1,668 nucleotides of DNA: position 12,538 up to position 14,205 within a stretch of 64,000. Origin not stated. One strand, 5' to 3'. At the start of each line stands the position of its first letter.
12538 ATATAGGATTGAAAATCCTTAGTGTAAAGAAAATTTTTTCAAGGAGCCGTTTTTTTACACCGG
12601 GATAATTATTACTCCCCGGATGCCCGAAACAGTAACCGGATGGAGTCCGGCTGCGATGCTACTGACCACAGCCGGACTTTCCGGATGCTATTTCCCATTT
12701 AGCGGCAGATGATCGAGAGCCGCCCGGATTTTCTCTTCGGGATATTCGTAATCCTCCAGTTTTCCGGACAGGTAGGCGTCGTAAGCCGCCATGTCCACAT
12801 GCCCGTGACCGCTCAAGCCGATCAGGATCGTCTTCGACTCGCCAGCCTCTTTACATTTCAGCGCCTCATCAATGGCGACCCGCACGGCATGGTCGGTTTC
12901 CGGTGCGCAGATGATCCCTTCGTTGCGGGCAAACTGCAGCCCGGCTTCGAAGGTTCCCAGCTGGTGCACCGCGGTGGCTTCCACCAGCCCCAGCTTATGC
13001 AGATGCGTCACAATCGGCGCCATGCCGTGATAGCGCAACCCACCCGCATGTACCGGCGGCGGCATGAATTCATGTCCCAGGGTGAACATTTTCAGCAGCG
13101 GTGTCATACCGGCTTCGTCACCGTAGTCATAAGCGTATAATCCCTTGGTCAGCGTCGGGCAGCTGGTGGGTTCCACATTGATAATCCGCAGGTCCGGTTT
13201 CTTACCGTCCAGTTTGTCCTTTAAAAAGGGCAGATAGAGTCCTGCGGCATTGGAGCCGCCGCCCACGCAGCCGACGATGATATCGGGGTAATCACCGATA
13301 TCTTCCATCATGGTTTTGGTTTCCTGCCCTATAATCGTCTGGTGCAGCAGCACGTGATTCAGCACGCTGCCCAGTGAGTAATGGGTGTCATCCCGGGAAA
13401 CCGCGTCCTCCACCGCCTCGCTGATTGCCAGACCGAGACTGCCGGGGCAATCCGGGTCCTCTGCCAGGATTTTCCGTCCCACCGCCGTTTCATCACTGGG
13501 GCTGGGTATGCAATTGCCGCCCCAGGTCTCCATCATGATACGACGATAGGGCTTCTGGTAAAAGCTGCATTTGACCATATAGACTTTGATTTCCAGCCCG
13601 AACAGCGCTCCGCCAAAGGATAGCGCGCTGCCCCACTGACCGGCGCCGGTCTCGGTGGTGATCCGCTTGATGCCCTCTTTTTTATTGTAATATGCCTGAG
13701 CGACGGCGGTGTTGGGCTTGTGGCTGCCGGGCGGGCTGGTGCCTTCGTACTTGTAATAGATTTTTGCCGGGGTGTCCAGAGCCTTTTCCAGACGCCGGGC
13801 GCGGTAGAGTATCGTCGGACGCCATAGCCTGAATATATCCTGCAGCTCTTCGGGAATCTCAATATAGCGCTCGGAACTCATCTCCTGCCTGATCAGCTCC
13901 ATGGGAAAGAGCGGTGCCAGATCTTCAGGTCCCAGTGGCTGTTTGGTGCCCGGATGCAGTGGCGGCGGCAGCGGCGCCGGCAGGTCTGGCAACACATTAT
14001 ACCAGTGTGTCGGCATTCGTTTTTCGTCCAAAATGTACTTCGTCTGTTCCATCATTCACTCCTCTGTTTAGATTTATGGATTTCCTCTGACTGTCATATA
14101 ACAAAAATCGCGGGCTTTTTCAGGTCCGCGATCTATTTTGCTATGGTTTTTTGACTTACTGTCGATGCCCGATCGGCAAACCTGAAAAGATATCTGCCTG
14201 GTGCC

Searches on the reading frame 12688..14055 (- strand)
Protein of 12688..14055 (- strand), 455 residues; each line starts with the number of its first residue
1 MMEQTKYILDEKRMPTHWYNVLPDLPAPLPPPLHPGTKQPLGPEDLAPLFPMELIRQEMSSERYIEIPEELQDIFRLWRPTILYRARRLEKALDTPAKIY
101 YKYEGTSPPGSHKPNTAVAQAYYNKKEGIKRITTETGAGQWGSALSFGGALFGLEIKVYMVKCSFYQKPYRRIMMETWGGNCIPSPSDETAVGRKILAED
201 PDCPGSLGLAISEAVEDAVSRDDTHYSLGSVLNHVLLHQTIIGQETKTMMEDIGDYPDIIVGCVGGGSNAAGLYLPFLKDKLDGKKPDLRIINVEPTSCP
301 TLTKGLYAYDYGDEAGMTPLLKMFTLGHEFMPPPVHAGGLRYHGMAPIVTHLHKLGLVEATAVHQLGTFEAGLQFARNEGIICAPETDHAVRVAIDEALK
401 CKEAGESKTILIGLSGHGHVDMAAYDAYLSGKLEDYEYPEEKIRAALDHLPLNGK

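Call 6: search_protein_families(library=pfam, proteins=[window:12688-14055:-])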
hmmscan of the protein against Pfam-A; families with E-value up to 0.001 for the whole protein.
window:12688-14055:- (455 aa): 1 family
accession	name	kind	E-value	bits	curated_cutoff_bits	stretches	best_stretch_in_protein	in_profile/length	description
PF00291.31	PALP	-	4e-36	125.3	35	1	76-416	3-295/295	Pyridoxal-phosphate dependent enzyme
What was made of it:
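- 12688..14055 (-): trpB2 (TrpB-like PLP enzyme); the likely true start is the second ATG at 14052. Pfam PALP (call 6).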

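Call 12: find_related_loci(query=window:12688-14055:-, collection=genome_contigs, flank=3000)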
Query window:12688-14055:- (455 aa) in genome_contigs; peptide patterns used: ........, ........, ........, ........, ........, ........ (x = any residue, [..] = any of these).
600 stretches matched a pattern (row limit reached: there are more); 589 encode a relative of the query (tblastn E <= 1e-3); the best 80 are kept; 80 distinct loci.
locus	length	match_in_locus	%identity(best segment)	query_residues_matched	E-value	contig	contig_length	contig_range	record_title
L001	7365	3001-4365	97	1-455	0e+0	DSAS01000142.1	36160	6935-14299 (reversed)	MAG TPA_asm: Candidatus Neomarinimicrobiota bacterium isolate SpSt-1154 Ga0129302_1000324, whole genome shotgun sequence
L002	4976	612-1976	91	1-455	0e+0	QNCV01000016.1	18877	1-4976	MAG: Candidatus Neomarinimicrobiota bacterium isolate B118_G9 B118_Guay9_scaffold_01932, whole genome shotgun sequence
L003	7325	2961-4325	87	1-455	0e+0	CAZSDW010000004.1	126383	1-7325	MAG TPA_asm: uncultured bacterium isolate SRP214966_co4_6 genome assembly, contig: NODE_19_length_126383_cov_8.594365, w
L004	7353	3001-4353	79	1-451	0e+0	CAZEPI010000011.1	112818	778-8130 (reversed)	MAG TPA_asm: uncultured Pirellulales bacterium isolate SRP068000_co1_128 genome assembly, contig: NODE_85_length_112818_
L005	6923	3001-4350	80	2-451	0e+0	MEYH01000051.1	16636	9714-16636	MAG: Candidatus Atribacteria bacterium RBG_19FT_COMBO_35_14 rbg_19ft_combo_scaffold_2997, whole genome shotgun sequence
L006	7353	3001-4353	78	1-451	0e+0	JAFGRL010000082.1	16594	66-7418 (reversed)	MAG: Sedimentisphaerales bacterium isolate Zod_Metabat.827 k87_5723543, whole genome shotgun sequence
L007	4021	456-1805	78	2-451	0e+0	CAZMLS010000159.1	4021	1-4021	MAG TPA_asm: uncultured Atribacterota bacterium isolate binchicken_co47_116 genome assembly, contig: NODE_19080_length_4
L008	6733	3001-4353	78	2-451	0e+0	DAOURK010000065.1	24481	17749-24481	MAG TPA_asm: Pseudomonadota bacterium isolate CSMAG_150 CSMAG_150_k141_69122_length_24481_cov_1273.0107, whole genome sh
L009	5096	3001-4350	77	2-451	0e+0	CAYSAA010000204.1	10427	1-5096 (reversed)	MAG TPA_asm: uncultured Atribacterota bacterium isolate SRP067234_co1_85 genome assembly, contig: k99_946006, whole geno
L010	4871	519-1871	78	2-451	0e+0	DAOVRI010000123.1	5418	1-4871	MAG TPA_asm: Dehalococcoidales bacterium isolate CSMAG_1597 CSMAG_1597_k141_3000559_length_5418_cov_61.0106, whole genom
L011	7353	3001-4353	76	1-451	0e+0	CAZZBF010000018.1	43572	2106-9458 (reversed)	MAG TPA_asm: uncultured Syntrophales bacterium isolate binchicken_co405_343 genome assembly, contig: NODE_1166_length_43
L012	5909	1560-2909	76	2-451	0e+0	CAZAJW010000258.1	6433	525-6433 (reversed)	MAG TPA_asm: uncultured Atribacterota bacterium isolate SRP067234_co1_54 genome assembly, contig: k99_44992, whole genom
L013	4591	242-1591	77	2-451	0e+0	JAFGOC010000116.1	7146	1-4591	MAG: Dehalococcoidales bacterium isolate Zod_Metabat.597 k87_8902918, whole genome shotgun sequence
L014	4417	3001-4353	77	2-451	0e+0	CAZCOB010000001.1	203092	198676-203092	MAG TPA_asm: uncultured Dehalococcoidaceae bacterium isolate binchicken_co100_344 genome assembly, contig: NODE_30_lengt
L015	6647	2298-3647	77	2-451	0e+0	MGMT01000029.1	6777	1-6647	MAG: Chloroflexi bacterium RBG_13_51_52 RBG_13_scaffold_16527, whole genome shotgun sequence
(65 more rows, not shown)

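Call 14: find_related_loci(query=window:12688-14055:-, collection=metagenome_contigs, flank=3000)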
Query window:12688-14055:- (455 aa) in metagenome_contigs; peptide patterns used: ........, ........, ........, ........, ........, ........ (x = any residue, [..] = any of these).
600 stretches matched a pattern (row limit reached: there are more); 586 encode a relative of the query (tblastn E <= 1e-3); the best 80 are kept; 80 distinct loci.
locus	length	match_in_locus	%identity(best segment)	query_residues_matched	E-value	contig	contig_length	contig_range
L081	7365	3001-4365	97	1-455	0e+0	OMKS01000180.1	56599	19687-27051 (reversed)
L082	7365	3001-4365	97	1-455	0e+0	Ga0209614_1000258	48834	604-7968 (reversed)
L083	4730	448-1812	91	1-455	0e+0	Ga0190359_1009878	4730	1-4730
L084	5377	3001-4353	87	2-452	0e+0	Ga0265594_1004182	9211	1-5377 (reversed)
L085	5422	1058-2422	87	1-455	0e+0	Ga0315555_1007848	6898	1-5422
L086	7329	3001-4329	81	9-451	0e+0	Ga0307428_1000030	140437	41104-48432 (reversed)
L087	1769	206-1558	79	1-451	0e+0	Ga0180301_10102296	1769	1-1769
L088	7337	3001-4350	80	2-451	0e+0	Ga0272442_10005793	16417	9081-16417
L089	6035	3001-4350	79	2-451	0e+0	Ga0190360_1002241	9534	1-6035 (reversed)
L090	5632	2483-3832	78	2-451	0e+0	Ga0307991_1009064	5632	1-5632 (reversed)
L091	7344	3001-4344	78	4-451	0e+0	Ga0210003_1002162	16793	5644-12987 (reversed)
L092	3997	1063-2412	81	2-451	0e+0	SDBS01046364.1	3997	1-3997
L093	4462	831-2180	78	2-451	0e+0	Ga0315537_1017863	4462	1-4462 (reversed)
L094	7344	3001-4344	78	4-451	0e+0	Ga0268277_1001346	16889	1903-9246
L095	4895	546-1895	76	2-451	0e+0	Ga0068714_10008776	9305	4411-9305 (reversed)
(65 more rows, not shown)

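Call 19: find_homologous_proteins(query=window:12688-14055:-, max_evalue=1e-100)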
Query window:12688-14055:- (455 aa): 8000 proteins with E <= 1e-100 among 8000 candidates; the best 120 are listed.
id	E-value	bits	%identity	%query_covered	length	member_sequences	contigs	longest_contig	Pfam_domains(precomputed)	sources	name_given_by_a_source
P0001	0.0e+0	1059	100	100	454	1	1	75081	PF00291.32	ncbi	ncbi:MAG: TrpB-like pyridoxal phosphate-dependent enzyme [Fidelibacterota bacterium]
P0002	0.0e+0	1054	100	100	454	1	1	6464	PF00291.32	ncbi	-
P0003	0.0e+0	1053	99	100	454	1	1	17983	PF00291.32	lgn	-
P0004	0.0e+0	1050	99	100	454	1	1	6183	PF00291.32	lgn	-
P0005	0.0e+0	1041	97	100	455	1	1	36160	PF00291.32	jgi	-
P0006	0.0e+0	1039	97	100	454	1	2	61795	PF00291.32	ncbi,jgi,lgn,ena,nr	ncbi:MAG TPA: TrpB-like pyridoxal phosphate-dependent enzyme [Candidatus Marinimicrobia bacterium]|n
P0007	0.0e+0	1038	97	100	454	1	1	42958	PF00291.32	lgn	-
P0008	0.0e+0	1037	97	100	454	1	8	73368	PF00291.32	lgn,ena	-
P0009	0.0e+0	1035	97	100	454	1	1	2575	PF00291.32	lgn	-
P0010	1.1e-295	999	92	100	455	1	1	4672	PF00291.32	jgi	jgi:tryptophan synthase beta chain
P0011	8.7e-290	979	91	100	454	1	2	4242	PF00291.32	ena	-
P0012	7.3e-289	976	91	100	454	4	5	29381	PF00291.32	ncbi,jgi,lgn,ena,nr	ncbi:MAG: TrpB-like pyridoxal phosphate-dependent enzyme [Candidatus Neomarinimicrobiota bacterium]|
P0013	1.4e-288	975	91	100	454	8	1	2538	PF00291.32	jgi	-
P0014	1.4e-288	975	91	100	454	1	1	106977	PF00291.32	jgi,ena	-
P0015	1.5e-288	975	91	100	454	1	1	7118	PF00291.32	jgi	-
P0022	2.8e-277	938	87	100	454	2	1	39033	PF00291.32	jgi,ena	-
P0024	4.5e-275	931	85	100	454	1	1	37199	PF00291.32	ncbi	-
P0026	3.6e-273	924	85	100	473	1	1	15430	PF00291.32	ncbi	-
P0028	5.6e-272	921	85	100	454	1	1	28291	PF00291.32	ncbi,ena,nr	ncbi:MAG: TrpB-like pyridoxal phosphate-dependent enzyme [Candidatus Marinimicrobia bacterium]|nr:Tr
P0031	4.8e-271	917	84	100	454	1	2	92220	PF00291.32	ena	-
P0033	3.0e-262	888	82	100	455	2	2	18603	PF00291.32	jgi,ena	-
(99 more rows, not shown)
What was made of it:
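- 12688..14055 (-): A 454-aa entry at 100% identity over 100% of the query is annotated TrpB-like, Fidelibacterota (call 19).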

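Call 29: find_encoding_contigs(protein=P0024, flank=3000, max_places=3)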
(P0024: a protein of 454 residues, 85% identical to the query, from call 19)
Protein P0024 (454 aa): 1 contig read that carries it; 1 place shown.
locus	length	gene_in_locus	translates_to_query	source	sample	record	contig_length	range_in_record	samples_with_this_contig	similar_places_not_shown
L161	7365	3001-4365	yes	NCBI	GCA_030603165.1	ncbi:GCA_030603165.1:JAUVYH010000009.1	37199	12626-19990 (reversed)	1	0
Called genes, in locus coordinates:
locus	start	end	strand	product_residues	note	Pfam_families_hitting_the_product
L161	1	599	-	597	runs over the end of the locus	PF04231:Endonuclease_1, PF00932:LTD, PF18962:Por_Secre_tail (faint), PF13860:FlgD_ig (weak)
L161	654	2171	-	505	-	PF00041:fn3, PF13860:FlgD_ig (weak), PF18962:Por_Secre_tail (weak)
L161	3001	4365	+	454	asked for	PF00291:PALP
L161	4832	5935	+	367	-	PF01817:CM_2, PF02153:PDH_N, PF20463:PDH_C (weak)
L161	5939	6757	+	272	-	PF08501:Shikimate_dh_N, PF01488:Shikimate_DH, PF18317:SDH_C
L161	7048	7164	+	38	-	-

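Call 30: find_encoding_contigs(protein=P0028, flank=3000, max_places=2)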
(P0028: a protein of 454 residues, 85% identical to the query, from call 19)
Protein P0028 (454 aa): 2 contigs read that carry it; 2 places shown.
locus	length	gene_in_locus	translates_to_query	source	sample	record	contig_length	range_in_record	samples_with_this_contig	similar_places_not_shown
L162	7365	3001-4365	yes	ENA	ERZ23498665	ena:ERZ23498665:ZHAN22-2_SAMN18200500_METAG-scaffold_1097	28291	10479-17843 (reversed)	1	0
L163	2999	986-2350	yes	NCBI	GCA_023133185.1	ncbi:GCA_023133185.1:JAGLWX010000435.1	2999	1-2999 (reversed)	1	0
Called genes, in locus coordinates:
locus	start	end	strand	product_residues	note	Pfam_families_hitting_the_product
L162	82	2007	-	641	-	PF13860:FlgD_ig, PF18962:Por_Secre_tail (weak)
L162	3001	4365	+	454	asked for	PF00291:PALP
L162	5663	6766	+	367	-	PF01817:CM_2, PF02153:PDH_N, PF20463:PDH_C (weak)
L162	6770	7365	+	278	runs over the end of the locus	PF08501:Shikimate_dh_N, PF01488:Shikimate_DH, PF18317:SDH_C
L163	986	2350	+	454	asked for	PF00291:PALP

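Call 31: find_encoding_contigs(protein=P0031, flank=3000, max_places=2)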
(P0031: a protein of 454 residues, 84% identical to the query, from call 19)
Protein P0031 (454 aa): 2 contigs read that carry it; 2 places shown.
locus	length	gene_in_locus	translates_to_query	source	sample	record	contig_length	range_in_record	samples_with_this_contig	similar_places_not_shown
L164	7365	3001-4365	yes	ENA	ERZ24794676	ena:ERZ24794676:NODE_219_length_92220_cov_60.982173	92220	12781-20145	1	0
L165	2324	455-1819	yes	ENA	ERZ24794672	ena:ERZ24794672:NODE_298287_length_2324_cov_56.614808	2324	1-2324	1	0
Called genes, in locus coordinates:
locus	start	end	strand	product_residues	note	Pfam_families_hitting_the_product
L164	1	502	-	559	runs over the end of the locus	PF04231:Endonuclease_1, PF00932:LTD, PF13860:FlgD_ig, PF18962:Por_Secre_tail (weak)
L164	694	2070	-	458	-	PF18962:Por_Secre_tail (weak), PF13860:FlgD_ig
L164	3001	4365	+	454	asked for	PF00291:PALP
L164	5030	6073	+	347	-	PF01817:CM_2, PF02153:PDH_N, PF20463:PDH_C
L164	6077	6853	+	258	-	PF08501:Shikimate_dh_N, PF01488:Shikimate_DH, PF18317:SDH_C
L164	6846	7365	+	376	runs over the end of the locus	PF01264:Chorismate_synt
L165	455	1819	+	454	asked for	PF00291:PALP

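Call 32: find_encoding_contigs(protein=P0033, flank=3000, max_places=2)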
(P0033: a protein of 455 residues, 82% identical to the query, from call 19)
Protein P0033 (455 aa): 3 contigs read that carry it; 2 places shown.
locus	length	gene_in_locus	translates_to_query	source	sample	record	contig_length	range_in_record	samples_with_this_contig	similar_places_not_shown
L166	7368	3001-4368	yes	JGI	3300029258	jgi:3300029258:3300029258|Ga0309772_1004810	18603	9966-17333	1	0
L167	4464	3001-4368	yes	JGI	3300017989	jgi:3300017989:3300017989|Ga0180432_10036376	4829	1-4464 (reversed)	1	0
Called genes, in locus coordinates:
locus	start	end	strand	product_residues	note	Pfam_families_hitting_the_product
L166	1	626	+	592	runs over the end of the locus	PF03717:PBP_dimer, PF00905:Transpeptidase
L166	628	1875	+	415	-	PF01098:FTSW_RODA_SPOVE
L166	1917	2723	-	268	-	PF02522:Antibiotic_NAT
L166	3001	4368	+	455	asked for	PF00291:PALP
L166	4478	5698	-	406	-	PF12704:MacB_PCD, PF02687:FtsX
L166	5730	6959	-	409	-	PF12704:MacB_PCD, PF02687:FtsX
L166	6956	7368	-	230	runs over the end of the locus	PF02463:SMC_N (faint), PF00005:ABC_tran, PF13304:AAA_21 (faint)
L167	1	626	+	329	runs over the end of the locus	?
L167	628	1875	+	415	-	PF01098:FTSW_RODA_SPOVE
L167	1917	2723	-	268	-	PF02522:Antibiotic_NAT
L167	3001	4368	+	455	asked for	PF00291:PALP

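Call 33: find_encoding_contigs(protein=P0026, flank=3000, max_places=2)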
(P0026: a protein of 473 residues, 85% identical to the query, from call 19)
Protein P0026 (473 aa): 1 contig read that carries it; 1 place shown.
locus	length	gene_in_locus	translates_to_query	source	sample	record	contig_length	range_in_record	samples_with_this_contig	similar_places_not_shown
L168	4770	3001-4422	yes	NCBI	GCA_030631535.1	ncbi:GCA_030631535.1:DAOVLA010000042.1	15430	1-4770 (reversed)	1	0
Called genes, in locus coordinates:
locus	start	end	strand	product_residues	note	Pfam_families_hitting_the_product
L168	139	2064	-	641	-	PF13860:FlgD_ig, PF18962:Por_Secre_tail (weak)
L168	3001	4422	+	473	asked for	PF00291:PALP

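Call 34: find_encoding_contigs(protein=P0022, flank=3000, max_places=2)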
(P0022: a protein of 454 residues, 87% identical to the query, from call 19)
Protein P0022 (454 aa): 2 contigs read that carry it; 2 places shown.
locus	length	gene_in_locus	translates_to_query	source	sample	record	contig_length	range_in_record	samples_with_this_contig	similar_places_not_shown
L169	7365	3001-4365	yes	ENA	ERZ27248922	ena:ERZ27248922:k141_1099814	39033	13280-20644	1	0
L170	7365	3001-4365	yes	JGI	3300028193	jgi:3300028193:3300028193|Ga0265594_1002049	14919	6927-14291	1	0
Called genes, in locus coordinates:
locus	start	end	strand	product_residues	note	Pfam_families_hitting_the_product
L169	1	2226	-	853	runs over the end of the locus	PF13860:FlgD_ig (weak), PF18962:Por_Secre_tail (weak)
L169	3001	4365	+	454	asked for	PF00291:PALP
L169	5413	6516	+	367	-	PF01817:CM_2, PF02153:PDH_N, PF20463:PDH_C (weak)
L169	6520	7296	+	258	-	PF08501:Shikimate_dh_N, PF01488:Shikimate_DH, PF18317:SDH_C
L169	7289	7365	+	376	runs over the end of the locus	PF01264:Chorismate_synt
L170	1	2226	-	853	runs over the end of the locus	PF13860:FlgD_ig (weak), PF18962:Por_Secre_tail (weak)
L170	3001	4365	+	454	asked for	PF00291:PALP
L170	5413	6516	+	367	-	PF01817:CM_2, PF02153:PDH_N, PF20463:PDH_C (weak)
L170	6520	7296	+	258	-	PF08501:Shikimate_dh_N, PF01488:Shikimate_DH, PF18317:SDH_C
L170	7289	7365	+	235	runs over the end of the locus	?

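Call 35: find_encoding_contigs(protein=P0014, flank=3000, max_places=2)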
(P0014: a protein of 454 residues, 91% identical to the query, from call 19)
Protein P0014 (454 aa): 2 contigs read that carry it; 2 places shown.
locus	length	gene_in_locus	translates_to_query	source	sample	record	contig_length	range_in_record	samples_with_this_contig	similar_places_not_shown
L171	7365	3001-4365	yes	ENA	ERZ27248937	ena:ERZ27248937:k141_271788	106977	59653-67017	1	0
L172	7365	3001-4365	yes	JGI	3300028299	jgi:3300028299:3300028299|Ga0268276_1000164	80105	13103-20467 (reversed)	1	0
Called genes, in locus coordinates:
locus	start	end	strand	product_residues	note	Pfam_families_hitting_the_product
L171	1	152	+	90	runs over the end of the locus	-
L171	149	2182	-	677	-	PF03160:Calx-beta, PF00932:LTD, PF18962:Por_Secre_tail (weak), PF13860:FlgD_ig (weak)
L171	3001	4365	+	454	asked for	PF00291:PALP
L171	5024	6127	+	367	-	PF01817:CM_2, PF02153:PDH_N, PF20463:PDH_C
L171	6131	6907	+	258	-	PF08501:Shikimate_dh_N, PF01488:Shikimate_DH, PF18317:SDH_C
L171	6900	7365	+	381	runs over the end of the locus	PF01264:Chorismate_synt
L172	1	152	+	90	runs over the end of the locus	-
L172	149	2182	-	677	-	PF03160:Calx-beta, PF00932:LTD, PF18962:Por_Secre_tail (weak), PF13860:FlgD_ig (weak)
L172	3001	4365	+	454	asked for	PF00291:PALP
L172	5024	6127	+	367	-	PF01817:CM_2, PF02153:PDH_N, PF20463:PDH_C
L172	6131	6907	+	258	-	PF08501:Shikimate_dh_N, PF01488:Shikimate_DH, PF18317:SDH_C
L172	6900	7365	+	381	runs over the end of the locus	PF01264:Chorismate_synt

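Call 46: search_protein_families(library=ncbifam, proteins=[window:12688-14055:-])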
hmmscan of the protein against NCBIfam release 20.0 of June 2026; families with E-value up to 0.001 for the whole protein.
window:12688-14055:- (455 aa): 13 families
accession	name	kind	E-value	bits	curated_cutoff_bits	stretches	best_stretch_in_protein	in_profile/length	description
NF009057.0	PRK12391.1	equivalog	1.5e-221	735.6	366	1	3-443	2-440/441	TrpB-like pyridoxal phosphate-dependent enzyme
TIGR01415.1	trpB_rel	hypoth_equivalog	5.1e-196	651.4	518.85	1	14-431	1-418/419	TrpB-like pyridoxal phosphate-dependent enzyme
NF010376.0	PRK13803.1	equivalog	2.1e-45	155.7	819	1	79-430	259-596/600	bifunctional phosphoribosylanthranilate isomerase/tryptophan synthase subunit beta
TIGR00263.1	trpB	equivalog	2.7e-43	148.5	392.45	1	78-424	48-380/385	tryptophan synthase subunit beta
NF010375.0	PRK13802.1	equivalog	6.3e-30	103.9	1386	1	86-429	336-673/695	bifunctional indole-3-glycerol phosphate synthase/tryptophan synthase subunit beta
NF004996.0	PRK06381.1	equivalog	3.9e-11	42.5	266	1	81-179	16-109/319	threonine synthase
NF006390.0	PRK08639.1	equivalog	8.7e-06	25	421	0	239-306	158-222/418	threonine ammonia-lyase IlvA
TIGR01139.1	cysK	equivalog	2.8e-05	23.5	350.95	0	89-314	13-208/298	cysteine synthase A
NF006050.0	PRK08197.1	equivalog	3.5e-05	22.7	303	0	81-161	81-159/406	threonine synthase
NF008735.0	PRK11761.1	equivalog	4.6e-05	22.8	413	1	81-192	13-122/296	cysteine synthase CysM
TIGR02079.1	THD1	equivalog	6.4e-05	21.9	440.55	1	239-307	149-215/410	threonine ammonia-lyase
TIGR01136.1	cysKM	subfamily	0.00024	20.6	344.15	0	93-191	17-115/299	cysteine synthase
NF005292.0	PRK06815.1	equivalog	0.00044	19.4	371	0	78-162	19-101/320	threonine/serine dehydratase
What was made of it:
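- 12688..14055 (-): NF009057 735.6 bits, TIGR01415 651 bits (call 46).
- On Classical ribosome-mediated (leader-peptide) transcription attenuator: TrpB2 family, NF009057 and TIGR01415 (call 46).
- Checked: Downstream gene: TrpB2 family (NF009057, 735.6 bits against a cutoff of 366; TIGR01415; call 46).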
